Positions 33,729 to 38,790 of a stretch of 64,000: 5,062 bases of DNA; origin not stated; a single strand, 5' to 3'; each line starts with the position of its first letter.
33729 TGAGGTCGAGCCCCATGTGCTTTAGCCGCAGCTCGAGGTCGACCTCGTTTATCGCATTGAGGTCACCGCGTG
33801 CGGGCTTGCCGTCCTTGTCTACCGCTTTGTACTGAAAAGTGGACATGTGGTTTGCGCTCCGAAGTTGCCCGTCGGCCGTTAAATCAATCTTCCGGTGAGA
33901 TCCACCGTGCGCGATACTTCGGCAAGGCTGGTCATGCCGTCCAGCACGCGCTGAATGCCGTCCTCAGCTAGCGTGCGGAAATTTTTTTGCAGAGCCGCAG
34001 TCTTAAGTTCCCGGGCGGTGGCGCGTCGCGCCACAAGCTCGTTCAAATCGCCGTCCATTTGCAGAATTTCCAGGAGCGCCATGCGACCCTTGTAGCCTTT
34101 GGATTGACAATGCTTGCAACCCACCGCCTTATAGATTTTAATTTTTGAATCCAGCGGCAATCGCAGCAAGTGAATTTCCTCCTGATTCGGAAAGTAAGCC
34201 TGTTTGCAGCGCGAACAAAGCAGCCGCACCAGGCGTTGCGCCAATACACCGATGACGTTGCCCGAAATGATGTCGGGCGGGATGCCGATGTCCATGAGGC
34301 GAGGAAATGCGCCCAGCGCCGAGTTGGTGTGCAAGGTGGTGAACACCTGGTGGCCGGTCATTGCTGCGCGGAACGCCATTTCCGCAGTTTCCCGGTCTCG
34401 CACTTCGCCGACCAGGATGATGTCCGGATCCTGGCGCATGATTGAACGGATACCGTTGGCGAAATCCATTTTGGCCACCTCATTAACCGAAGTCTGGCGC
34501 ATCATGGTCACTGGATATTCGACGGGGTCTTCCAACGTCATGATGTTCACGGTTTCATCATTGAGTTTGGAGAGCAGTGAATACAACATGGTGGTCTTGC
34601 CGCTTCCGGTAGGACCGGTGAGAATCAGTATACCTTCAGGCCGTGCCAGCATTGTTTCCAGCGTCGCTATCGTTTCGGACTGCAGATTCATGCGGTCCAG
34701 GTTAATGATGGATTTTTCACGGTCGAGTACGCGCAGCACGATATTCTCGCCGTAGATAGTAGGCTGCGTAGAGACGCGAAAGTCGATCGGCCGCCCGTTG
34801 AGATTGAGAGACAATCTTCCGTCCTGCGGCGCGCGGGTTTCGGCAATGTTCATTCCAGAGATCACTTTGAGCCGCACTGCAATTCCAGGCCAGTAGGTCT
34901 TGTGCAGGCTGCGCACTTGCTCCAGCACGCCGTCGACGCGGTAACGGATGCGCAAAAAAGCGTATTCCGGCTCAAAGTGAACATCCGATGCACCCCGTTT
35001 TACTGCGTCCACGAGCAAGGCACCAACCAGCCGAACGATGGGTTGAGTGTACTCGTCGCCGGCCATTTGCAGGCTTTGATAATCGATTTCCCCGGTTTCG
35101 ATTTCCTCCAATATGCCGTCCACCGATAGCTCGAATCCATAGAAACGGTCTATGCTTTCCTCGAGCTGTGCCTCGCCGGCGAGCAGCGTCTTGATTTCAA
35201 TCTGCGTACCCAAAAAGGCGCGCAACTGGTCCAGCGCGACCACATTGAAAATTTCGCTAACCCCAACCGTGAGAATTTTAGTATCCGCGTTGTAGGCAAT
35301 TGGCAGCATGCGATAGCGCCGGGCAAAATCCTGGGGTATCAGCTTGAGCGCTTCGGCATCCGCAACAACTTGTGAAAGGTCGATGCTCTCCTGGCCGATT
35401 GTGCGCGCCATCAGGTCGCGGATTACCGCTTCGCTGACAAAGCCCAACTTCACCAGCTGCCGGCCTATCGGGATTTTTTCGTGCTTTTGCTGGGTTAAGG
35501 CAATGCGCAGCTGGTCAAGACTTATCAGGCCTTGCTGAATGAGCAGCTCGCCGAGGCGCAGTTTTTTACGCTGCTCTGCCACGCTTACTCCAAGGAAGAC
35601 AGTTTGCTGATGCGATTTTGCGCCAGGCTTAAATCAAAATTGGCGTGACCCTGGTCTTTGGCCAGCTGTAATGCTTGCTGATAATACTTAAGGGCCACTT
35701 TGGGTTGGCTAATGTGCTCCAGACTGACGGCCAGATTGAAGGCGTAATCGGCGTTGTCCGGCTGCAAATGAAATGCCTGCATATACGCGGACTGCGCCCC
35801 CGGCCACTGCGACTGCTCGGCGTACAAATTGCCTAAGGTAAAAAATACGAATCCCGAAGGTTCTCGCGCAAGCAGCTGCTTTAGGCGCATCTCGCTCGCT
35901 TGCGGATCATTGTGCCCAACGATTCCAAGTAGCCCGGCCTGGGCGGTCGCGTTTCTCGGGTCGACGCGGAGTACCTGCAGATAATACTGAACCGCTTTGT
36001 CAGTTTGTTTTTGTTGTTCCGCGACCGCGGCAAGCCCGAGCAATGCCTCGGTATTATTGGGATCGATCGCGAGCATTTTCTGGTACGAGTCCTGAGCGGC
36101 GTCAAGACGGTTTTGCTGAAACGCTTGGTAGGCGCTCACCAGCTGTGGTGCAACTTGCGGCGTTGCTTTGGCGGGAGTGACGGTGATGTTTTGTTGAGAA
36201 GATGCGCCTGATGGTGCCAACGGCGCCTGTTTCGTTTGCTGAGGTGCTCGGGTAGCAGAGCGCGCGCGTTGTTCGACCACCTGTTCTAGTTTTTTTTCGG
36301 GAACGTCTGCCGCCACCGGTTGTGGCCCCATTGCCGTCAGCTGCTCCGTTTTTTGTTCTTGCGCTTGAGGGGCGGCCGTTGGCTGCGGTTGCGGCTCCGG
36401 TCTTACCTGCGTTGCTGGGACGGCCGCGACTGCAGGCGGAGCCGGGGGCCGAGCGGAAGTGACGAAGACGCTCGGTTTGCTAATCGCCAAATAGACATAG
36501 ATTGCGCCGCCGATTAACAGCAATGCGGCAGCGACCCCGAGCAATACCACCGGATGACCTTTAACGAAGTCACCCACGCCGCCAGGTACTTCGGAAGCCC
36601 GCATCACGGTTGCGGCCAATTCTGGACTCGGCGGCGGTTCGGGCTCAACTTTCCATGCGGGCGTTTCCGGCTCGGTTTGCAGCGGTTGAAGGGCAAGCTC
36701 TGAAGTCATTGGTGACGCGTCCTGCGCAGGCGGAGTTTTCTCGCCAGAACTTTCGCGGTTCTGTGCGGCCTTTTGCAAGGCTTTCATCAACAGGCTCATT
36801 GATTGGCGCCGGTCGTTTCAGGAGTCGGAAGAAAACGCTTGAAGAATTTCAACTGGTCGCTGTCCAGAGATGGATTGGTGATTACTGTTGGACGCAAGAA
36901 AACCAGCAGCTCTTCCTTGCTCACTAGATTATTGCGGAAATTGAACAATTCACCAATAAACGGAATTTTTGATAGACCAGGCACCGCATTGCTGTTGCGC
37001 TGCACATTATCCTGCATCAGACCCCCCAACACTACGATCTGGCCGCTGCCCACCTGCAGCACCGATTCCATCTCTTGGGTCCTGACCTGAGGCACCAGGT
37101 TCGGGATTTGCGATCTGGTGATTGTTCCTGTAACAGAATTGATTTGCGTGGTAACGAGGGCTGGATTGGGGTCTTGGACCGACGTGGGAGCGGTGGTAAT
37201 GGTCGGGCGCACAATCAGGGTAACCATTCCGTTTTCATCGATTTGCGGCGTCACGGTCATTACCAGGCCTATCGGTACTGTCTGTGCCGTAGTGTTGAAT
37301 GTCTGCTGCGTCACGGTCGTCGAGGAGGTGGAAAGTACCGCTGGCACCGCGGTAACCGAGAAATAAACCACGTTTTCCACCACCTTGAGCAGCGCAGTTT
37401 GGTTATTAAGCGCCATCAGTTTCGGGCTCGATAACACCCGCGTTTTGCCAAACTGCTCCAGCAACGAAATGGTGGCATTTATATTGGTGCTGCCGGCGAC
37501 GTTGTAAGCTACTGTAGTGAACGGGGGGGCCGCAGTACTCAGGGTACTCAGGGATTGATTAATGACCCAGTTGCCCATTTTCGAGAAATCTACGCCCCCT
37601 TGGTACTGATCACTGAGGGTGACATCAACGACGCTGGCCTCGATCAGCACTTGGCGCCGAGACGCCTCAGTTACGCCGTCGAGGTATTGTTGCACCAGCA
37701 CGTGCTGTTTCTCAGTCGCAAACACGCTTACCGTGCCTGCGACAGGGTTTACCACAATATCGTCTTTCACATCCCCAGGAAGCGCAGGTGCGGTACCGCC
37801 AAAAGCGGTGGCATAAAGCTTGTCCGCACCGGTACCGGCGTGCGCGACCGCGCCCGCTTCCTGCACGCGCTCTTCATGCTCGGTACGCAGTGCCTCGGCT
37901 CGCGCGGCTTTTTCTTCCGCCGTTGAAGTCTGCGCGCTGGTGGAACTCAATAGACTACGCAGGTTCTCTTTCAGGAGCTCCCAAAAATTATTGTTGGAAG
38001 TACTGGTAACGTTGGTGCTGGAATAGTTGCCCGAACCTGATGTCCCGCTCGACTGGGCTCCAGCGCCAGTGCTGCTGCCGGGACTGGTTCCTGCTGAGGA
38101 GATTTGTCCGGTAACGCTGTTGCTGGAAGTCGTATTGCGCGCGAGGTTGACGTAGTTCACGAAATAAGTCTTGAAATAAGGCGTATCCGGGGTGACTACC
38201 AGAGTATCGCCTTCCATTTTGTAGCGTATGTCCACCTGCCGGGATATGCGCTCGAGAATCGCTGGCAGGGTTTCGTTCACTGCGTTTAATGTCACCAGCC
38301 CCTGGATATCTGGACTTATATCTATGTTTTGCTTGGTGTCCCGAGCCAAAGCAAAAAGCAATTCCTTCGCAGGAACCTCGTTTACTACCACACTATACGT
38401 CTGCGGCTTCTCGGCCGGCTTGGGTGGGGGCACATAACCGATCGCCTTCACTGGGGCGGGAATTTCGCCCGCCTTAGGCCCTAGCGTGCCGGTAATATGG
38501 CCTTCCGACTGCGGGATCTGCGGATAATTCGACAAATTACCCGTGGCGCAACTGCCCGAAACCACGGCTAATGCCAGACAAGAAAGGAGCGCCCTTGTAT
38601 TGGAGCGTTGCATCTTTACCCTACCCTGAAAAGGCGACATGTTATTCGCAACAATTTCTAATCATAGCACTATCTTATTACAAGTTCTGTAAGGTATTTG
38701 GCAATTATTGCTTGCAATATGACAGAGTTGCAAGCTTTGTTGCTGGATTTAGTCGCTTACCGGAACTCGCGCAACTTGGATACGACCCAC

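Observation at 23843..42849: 19-kb MSHA/T2SS-like type IV filament locus carrying its own sigma-54 two-component system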

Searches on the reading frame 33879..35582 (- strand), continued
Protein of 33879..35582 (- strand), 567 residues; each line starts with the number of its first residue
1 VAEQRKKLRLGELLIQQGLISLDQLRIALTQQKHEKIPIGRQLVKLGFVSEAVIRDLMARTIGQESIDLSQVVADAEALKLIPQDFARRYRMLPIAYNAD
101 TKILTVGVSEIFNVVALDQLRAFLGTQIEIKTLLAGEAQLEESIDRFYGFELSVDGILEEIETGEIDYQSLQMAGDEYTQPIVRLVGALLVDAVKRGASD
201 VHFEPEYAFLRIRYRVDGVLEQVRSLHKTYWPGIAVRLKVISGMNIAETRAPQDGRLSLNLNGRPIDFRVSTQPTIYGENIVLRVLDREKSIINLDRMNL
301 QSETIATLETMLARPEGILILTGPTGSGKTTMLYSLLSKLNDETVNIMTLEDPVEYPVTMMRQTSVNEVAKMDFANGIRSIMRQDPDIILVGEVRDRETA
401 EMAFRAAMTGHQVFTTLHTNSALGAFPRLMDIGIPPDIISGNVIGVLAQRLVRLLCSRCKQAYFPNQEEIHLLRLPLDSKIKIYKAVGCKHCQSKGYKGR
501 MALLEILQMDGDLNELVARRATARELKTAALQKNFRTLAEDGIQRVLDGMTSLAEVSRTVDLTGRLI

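Call 93: get_annotated_region(hit=H13, flank=300)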
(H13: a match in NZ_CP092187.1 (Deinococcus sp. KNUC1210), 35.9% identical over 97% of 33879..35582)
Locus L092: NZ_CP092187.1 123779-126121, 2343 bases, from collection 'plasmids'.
description: Deinococcus sp. KNUC1210 plasmid unnamed1, complete sequence
organism: Deinococcus sp. KNUC1210 (NCBI taxid 2917691)
taxonomy: Bacteria; Deinococcota; Deinococci; Deinococcales; Deinococcaceae; Deinococcus; Deinococcus sp. KNUC1210
host: -; source: Setaria viridis,cell culture,rhizospheric soil; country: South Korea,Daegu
typing (MOB-suite, as given by PLSDB): non-mobilizable
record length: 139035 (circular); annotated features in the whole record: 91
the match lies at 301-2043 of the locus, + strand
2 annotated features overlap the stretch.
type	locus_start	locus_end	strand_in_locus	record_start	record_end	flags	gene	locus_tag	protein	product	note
CDS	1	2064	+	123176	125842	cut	-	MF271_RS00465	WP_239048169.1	ATPase, T2SS/T4P/T4SS family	-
CDS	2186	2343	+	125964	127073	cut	-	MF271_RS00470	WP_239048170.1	metallophosphoesterase family protein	-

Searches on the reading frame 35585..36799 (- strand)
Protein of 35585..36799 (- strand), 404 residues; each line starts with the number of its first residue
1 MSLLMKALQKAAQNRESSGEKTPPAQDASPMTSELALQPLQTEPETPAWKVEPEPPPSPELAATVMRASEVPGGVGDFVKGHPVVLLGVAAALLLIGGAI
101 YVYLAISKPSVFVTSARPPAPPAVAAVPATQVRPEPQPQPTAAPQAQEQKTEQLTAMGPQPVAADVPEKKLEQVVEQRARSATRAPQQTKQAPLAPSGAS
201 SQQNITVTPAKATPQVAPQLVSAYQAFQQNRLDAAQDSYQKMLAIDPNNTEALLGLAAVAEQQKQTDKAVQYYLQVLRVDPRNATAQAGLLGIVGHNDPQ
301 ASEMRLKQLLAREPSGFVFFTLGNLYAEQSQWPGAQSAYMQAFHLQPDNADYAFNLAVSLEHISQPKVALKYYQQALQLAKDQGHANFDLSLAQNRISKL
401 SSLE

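Call 4: search_protein_families(library=ncbifam, proteins=[window:35585-36799:-], max_evalue=0.01)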
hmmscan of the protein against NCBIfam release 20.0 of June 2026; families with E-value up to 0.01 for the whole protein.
window:35585-36799:- (404 aa): 25 families
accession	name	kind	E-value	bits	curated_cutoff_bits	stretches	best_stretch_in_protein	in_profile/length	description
TIGR02917.1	PEP_TPR_lipo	equivalog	2.4e-17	62.1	312.2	2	218-312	467-562/899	XrtA/PEP-CTERM system TPR-repeat protein PrsT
TIGR02552.1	LcrH_SycD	equivalog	9.1e-15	54.6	104.8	2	222-285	24-87/136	SycD/LcrH family type III secretion system chaperone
NF008520.0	PRK11447.1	equivalog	4.5e-12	44.6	858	1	223-383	358-528/1157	cellulose synthase complex outer membrane protein BcsC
NF033920.0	C39_PA2778_fam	equivalog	5.4e-12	45.7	150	2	300-380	173-254/255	PA2778 family cysteine peptidase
TIGR02521.1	type_IV_pilW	equivalog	2.9e-11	43.4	154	2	215-286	32-101/234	type IV pilus biogenesis/stability protein PilW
TIGR03939.1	PGA_TPR_OMP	equivalog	1.5e-10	40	366.65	1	234-396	71-234/800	poly-beta-1,6 N-acetyl-D-glucosamine export porin PgaA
TIGR00540.1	TPR_hemY_coli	hypoth_equivalog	2.3e-10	39.8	142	2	308-376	317-385/385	heme biosynthesis-associated TPR protein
NF040959.1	MamA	equivalog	3e-08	33.3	200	2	321-387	110-176/204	magnetosome protein MamA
NF033758.1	gliding_GltE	equivalog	1.6e-06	27.3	225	1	220-285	260-325/411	adventurous gliding motility TPR repeat lipoprotein GltE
NF033762.1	social_mot_Tgl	equivalog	1.8e-06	27.5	225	1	202-278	55-128/252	social motility TPR repeat lipoprotein Tgl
TIGR02795.1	tol_pal_ybgF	equivalog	6.6e-06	26.7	90.1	1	225-287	48-113/119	tol-pal system protein YbgF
NF008017.0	PRK10747.1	equivalog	8e-06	25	608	1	296-380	307-391/398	protoheme IX biogenesis protein HemY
NF011859.0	PRK15331.1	equivalog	2.3e-05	24.5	184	1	221-274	42-95/165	type III secretion system translocator chaperone SicA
NF042912.1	Amuc_1098_fam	equivalog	2.5e-05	22.5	750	1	152-263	97-202/805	Amuc_1098 family type IV pilus outer membrane protein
NF008757.0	PRK11788.1-5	equivalog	4.4e-05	22.8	363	1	223-362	187-328/388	lipopolysaccharide assembly protein LapB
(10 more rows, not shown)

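Call 6: search_protein_families(library=pfam, proteins=[window:35585-36799:-], max_evalue=0.001)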
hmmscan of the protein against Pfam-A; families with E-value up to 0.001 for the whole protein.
window:35585-36799:- (404 aa): 14 families
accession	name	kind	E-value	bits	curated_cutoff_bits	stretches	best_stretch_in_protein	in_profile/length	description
PF07719.23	TPR_2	-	9.4e-19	66.4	27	1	251-283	2-34/34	Tetratricopeptide repeat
PF00515.34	TPR_1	-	1.2e-17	63.3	27.8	1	251-283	2-34/34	Tetratricopeptide repeat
PF13432.12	TPR_16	-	1.4e-14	54.6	32.7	2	321-381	2-62/65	Tetratricopeptide repeat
PF13414.12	TPR_11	-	1.9e-14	53.5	26.8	2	227-263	5-41/42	TPR repeat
PF13431.12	TPR_17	-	1.1e-12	47.6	24.4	1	239-271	2-34/34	Tetratricopeptide repeat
PF14559.12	TPR_19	-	1.4e-12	48.2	25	1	226-288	1-63/68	Tetratricopeptide repeat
PF13176.12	TPR_7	-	6.4e-11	41.9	27.9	0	252-282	1-33/36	Tetratricopeptide repeat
PF13428.12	TPR_14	-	7.6e-11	42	23.5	0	251-290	2-41/44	Tetratricopeptide repeat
PF13181.12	TPR_8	-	4.4e-10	39.3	25.7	0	251-283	2-34/34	Tetratricopeptide repeat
PF13424.12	TPR_12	-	1.6e-09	38.2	30.1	1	322-381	9-76/77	Tetratricopeptide repeat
PF23914.1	TPR_CcmH_CycH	-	2.5e-08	34.3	42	1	228-283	99-154/158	Cytochrome c-type biogenesis protein H TPR domain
PF13371.12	TPR_9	-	5.5e-07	30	35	0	322-386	1-65/73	Tetratricopeptide repeat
PF13174.12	TPR_6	-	1.9e-06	28.6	26.3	0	251-281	1-31/33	Tetratricopeptide repeat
PF16918.11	PknG_TPR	-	9.7e-05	21.7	27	1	226-290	138-201/340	Protein kinase G tetratricopeptide repeat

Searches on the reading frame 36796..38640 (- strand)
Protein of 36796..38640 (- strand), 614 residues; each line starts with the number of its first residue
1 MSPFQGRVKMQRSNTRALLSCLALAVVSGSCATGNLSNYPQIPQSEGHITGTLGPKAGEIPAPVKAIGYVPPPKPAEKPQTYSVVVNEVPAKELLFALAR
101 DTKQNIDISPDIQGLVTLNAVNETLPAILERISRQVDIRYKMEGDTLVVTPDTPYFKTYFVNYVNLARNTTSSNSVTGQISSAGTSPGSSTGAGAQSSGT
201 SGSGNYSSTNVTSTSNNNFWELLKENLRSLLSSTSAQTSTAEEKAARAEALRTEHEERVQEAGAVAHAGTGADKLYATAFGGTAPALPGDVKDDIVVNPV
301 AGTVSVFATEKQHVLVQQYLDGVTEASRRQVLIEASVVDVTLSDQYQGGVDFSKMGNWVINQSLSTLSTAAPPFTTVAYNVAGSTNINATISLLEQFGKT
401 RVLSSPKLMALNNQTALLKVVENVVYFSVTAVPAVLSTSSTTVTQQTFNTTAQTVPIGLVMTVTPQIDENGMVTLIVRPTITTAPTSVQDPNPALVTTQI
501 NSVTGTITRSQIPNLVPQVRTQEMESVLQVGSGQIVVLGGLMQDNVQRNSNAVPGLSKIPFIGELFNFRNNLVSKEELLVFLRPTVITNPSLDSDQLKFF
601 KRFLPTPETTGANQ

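Call 4: search_protein_families(library=ncbifam, proteins=[window:36796-38640:-], max_evalue=0.01)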
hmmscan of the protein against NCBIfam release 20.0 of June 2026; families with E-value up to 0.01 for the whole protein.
window:36796-38640:- (614 aa): 9 families
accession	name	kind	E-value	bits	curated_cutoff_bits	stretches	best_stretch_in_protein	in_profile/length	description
TIGR02519.1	pilus_MshL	equivalog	9.9e-65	218.4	250.2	1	296-587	2-290/290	pilus (MSHA type) biogenesis protein MshL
TIGR02517.1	type_II_gspD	equivalog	2.6e-36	125.3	351.35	1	188-590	279-593/600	type II secretion system secretin GspD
TIGR02515.1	IV_pilus_PilQ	subfamily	2.8e-28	99.1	284.35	2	365-587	240-427/428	type IV pilus secretin PilQ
TIGR02516.1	type_III_yscC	equivalog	6.6e-23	81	238.45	1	325-588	230-462/463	type III secretion system outer membrane ring subunit SctC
NF010083.0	PRK13568.1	equivalog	1.7e-18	66.6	554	1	309-588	168-418/419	DNA uptake porin HofQ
NF007851.2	PRK10560.1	exception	1.9e-15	56.6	598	2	387-588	244-410/412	DNA uptake porin HofQ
NF011873.0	PRK15346.1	equivalog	2.5e-15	56.1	524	1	316-569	256-476/499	EscC/YscC/HrcC family type III secretion system outer membrane ring protein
TIGR02520.1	pilus_B_mal_scr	equivalog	1.5e-09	37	287.65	2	302-547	246-478/513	PilN family type IVB pilus formation outer membrane protein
NF042912.1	Amuc_1098_fam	equivalog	3.1e-09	35.4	750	1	438-587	646-796/805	Amuc_1098 family type IV pilus outer membrane protein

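Call 6: search_protein_families(library=pfam, proteins=[window:36796-38640:-], max_evalue=0.001)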
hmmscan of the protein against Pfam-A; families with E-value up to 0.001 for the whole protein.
window:36796-38640:- (614 aa): 3 families
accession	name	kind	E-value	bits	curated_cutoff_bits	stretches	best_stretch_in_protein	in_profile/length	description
PF00263.26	Secretin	-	2.3e-34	118.8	27.5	1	394-587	2-168/169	Bacterial type II and III secretion system protein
PF07655.18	Secretin_N_2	-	1.2e-08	35.8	23.4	1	157-234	2-80/91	Secretin N-terminal domain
PF07660.19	STN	-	9.4e-06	25.8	28.4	1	105-151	2-51/52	Secretin and TonB N terminus short domain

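Call 52: search_solved_structures(query=window:36796-38640:-, max_evalue=0.00001)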
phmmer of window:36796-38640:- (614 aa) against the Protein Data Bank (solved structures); distinct sequences matched with E-value up to 0.00001: 18.
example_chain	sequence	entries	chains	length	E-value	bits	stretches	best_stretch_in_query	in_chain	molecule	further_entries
5wln_G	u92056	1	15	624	2.9e-16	62.4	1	325-589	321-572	Type II secretion system protein D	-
5wq7_A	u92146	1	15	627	1.3e-13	53.6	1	504-590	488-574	Putative type II secretion system protein D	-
5w68_A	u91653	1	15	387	5e-13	51.7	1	360-589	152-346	Putative type II secretion protein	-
6hcg_A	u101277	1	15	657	5.5e-13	51.5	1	327-589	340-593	Type II secretion system protein D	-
5zdh_A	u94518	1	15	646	6.5e-13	51.3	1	524-589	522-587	Type II secretion system protein D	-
6i1y_A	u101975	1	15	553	9.5e-12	47.5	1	524-589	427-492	General secretion pathway protein GspD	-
6i1x_A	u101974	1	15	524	9.8e-12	47.4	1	388-592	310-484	Type II secretion system protein D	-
9k8v_A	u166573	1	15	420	5.8e-11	44.9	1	521-589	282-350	General secretion pathway protein D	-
5wq9_A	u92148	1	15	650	2.7e-10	42.7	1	522-589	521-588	Type II secretion system protein D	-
5wq8_A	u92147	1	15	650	3.7e-10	42.2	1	522-589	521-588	Type II secretion system protein D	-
6w6m_A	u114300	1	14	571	8.6e-09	37.7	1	364-587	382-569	Type IV pilus secretin PilQ family protein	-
3jc8_Qa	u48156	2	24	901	2.8e-08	36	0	380-590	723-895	PilQ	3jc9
7ofh_A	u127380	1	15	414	2.8e-08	36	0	326-587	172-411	Virion export protein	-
9x0w_A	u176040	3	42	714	1.4e-07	33.7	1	512-591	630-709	Fimbrial assembly protein PilQ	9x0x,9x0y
6ve2_A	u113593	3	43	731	1.5e-07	33.6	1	511-592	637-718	Fimbrial assembly protein PilQ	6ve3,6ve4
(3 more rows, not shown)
